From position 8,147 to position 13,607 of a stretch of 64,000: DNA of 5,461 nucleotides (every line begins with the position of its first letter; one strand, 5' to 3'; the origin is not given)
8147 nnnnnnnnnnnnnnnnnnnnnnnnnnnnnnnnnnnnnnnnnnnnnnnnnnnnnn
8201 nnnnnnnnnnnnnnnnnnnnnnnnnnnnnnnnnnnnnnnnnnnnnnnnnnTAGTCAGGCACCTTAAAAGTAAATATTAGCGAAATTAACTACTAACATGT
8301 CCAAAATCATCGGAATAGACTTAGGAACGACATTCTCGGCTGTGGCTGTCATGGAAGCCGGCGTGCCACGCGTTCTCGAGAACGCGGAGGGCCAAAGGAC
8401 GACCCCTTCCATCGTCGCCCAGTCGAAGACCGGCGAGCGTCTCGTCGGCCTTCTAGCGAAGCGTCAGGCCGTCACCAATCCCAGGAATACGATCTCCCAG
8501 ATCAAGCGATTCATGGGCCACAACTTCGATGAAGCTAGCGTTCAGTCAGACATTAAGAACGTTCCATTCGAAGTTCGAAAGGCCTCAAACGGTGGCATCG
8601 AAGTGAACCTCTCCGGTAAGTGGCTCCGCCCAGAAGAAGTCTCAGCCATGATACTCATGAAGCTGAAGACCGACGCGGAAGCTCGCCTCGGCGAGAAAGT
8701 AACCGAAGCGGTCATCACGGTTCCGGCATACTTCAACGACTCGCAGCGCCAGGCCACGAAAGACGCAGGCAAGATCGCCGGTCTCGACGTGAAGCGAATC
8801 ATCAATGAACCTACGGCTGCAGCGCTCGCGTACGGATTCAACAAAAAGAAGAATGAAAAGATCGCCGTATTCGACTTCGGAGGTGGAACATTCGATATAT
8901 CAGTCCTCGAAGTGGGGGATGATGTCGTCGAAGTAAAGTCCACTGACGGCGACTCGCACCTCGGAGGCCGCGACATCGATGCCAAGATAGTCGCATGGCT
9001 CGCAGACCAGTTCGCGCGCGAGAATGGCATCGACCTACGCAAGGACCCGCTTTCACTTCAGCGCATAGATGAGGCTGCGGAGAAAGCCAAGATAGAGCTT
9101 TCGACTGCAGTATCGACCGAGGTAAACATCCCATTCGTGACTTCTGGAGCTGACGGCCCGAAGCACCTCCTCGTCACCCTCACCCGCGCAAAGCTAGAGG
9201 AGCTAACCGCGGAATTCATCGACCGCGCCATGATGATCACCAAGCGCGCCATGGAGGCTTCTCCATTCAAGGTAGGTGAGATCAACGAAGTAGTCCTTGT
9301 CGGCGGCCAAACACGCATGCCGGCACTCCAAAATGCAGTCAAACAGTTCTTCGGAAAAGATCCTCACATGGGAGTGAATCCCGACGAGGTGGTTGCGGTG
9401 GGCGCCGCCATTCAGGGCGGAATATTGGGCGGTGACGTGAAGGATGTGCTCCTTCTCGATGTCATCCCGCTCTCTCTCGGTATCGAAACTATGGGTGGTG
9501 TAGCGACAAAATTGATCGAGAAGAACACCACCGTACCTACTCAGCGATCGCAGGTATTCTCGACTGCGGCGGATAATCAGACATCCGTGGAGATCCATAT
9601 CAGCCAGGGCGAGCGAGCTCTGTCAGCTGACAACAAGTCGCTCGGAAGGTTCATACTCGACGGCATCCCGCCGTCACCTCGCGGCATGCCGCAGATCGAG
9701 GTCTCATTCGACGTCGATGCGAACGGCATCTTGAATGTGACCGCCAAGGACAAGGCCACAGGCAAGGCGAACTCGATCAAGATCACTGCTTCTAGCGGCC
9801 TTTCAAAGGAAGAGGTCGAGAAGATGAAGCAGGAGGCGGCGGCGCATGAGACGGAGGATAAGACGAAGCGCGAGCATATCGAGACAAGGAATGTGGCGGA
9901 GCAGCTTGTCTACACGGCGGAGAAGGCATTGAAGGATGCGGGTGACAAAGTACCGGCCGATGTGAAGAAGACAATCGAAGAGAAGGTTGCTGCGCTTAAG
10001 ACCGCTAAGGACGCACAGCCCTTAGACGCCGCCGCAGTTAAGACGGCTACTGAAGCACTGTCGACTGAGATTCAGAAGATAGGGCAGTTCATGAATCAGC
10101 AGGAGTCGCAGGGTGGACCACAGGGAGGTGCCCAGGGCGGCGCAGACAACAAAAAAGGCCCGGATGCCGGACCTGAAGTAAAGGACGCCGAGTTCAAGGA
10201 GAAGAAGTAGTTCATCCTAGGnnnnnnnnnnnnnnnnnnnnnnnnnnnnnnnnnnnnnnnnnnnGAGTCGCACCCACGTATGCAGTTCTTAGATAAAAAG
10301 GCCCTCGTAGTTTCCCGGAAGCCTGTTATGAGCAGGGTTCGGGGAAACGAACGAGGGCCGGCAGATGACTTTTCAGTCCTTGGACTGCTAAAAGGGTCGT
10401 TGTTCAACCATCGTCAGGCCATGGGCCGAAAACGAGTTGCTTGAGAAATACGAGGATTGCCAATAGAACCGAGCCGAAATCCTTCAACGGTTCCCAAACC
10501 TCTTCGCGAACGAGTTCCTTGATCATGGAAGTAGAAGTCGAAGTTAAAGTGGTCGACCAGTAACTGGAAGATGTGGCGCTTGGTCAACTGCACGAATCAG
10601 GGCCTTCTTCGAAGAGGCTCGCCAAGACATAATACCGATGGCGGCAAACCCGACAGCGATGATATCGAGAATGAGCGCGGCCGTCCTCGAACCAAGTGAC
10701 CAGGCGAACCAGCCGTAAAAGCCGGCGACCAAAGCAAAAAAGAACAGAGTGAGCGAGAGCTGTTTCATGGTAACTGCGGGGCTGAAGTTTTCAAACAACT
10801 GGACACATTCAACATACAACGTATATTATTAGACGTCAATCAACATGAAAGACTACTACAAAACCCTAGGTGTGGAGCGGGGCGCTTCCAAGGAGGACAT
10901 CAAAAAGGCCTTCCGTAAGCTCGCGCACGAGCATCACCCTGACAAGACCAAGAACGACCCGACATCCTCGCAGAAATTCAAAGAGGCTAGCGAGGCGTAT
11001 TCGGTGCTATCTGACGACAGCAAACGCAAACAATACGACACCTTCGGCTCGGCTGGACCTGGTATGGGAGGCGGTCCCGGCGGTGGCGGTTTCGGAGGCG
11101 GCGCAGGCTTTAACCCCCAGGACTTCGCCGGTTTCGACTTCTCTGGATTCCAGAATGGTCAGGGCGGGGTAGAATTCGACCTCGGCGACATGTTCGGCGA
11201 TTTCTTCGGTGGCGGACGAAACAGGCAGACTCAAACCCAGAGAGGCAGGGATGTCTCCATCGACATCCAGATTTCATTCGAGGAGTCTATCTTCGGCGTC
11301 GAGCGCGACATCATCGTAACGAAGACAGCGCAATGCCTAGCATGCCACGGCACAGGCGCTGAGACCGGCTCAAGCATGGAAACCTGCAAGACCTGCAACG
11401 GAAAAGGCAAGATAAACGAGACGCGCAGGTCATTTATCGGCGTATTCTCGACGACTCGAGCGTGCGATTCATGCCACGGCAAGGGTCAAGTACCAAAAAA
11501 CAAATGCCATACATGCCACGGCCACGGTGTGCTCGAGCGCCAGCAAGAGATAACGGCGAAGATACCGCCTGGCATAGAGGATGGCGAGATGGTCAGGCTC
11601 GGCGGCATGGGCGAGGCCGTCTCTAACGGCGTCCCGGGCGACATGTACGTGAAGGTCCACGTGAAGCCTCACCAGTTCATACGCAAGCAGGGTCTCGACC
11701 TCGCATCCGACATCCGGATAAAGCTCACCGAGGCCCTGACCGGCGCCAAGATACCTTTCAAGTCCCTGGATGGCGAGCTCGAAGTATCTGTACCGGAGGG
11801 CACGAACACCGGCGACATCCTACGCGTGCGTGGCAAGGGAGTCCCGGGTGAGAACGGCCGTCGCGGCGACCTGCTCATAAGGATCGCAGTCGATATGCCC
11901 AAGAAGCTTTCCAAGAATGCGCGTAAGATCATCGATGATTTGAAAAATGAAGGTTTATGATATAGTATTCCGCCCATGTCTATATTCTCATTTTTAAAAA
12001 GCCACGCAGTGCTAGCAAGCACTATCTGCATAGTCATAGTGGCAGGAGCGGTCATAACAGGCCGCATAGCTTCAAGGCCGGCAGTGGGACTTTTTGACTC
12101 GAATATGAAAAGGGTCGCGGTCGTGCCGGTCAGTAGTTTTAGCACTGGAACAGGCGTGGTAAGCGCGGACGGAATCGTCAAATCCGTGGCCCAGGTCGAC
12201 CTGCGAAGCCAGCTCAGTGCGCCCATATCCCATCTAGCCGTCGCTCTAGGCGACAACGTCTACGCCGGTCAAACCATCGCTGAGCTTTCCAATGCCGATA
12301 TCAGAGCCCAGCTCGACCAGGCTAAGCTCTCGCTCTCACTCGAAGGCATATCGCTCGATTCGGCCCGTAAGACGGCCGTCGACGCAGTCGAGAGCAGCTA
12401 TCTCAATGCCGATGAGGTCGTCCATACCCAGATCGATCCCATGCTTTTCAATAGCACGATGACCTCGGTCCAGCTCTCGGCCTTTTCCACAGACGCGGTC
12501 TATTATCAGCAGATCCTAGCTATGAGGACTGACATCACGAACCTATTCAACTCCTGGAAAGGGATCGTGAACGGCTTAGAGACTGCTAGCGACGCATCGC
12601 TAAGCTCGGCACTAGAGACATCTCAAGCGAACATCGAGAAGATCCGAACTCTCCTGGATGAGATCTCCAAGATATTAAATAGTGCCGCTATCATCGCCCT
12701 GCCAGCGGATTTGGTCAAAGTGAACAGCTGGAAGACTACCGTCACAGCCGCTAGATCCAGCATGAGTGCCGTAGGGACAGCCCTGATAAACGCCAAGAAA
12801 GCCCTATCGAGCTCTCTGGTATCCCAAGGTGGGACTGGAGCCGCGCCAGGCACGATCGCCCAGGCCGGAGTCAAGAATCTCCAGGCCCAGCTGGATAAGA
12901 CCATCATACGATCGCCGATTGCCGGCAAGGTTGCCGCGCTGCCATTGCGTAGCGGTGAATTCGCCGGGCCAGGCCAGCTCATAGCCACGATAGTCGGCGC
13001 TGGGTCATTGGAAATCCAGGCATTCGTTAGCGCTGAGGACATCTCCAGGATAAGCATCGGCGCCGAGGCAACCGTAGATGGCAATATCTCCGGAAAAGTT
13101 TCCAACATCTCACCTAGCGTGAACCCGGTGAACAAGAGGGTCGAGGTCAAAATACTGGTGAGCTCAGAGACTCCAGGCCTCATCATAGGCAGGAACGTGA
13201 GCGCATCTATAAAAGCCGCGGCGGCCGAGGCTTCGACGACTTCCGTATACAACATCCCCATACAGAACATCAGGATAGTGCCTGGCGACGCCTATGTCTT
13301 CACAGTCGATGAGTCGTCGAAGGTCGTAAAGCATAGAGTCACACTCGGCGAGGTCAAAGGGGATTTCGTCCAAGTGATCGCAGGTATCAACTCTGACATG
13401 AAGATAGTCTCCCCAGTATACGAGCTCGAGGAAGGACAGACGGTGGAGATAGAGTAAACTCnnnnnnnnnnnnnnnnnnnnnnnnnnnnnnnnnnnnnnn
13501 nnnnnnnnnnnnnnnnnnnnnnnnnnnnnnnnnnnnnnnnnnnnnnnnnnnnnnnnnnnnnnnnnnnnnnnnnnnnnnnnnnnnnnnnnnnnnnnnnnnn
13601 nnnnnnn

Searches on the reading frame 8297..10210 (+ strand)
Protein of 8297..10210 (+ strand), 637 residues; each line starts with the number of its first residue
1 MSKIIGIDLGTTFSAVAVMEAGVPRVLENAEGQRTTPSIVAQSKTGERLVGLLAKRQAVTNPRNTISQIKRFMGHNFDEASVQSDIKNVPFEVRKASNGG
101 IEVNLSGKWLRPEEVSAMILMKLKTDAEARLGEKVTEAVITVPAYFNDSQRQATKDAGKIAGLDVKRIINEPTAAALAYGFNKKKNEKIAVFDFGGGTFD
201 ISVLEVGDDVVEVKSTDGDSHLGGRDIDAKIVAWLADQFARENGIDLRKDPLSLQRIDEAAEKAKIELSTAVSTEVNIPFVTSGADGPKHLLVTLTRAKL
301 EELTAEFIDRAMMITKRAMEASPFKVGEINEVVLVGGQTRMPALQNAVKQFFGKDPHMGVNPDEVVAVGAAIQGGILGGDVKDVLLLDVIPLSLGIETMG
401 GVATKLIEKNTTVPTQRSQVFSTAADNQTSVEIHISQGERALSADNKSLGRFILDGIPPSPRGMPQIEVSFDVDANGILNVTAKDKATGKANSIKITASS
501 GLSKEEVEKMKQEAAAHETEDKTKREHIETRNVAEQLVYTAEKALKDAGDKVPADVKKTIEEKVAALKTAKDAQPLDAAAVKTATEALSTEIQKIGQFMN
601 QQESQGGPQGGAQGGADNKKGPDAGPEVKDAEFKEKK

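Call 106: search_protein_families(library=pfam, proteins=[window:8297-10210:+], max_evalue=0.00001)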
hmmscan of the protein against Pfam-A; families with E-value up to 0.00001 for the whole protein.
window:8297-10210:+ (637 aa): 2 families
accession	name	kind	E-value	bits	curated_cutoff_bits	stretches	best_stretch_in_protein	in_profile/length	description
PF00012.26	HSP70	-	2.4e-243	809.2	20.6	1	4-599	1-597/599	Hsp70 protein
PF06723.19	MreB_Mbl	-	2.4e-15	56.7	27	1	128-371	86-316/327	MreB/Mbl protein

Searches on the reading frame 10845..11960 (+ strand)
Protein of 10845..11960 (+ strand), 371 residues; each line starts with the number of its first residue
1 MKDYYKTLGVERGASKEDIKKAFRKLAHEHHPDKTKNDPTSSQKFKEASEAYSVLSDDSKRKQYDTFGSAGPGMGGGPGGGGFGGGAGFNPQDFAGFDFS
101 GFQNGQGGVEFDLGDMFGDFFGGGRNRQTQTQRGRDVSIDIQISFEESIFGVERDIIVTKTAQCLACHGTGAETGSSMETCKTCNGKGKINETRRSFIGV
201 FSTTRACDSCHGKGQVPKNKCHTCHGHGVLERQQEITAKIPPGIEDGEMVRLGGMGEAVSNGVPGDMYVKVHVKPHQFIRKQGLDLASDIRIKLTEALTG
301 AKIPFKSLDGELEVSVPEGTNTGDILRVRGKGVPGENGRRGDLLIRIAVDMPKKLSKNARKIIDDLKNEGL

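Call 106: search_protein_families(library=pfam, proteins=[window:10845-11960:+], max_evalue=0.00001)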
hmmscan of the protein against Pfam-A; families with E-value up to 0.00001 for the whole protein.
window:10845-11960:+ (371 aa): 3 families
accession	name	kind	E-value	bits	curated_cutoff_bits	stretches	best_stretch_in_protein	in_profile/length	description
PF01556.23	DnaJ_C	-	3.3e-39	134.8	26.6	1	138-352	2-152/152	DnaJ C terminal domain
PF00226.36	DnaJ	-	4.4e-25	88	27.8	1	3-65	1-63/63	DnaJ domain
PF00684.25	DnaJ_CXXCXGXG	-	1e-15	58.2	32.7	1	164-228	1-65/65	DnaJ central domain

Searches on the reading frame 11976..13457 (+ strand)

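Call 106: search_protein_families(library=pfam, proteins=[window:11976-13457:+], max_evalue=0.00001)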
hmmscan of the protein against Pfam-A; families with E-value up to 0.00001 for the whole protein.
window:11976-13457:+ (493 aa): 2 families
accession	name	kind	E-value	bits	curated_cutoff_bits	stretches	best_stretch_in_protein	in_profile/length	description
PF13437.12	HlyD_3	-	3.8e-16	60.2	22.2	1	311-399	2-97/106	HlyD family secretion protein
PF16576.10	HlyD_D23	-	7.4e-10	38.9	30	1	307-396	107-202/214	Barrel-sandwich domain of CusB or HlyD membrane-fusion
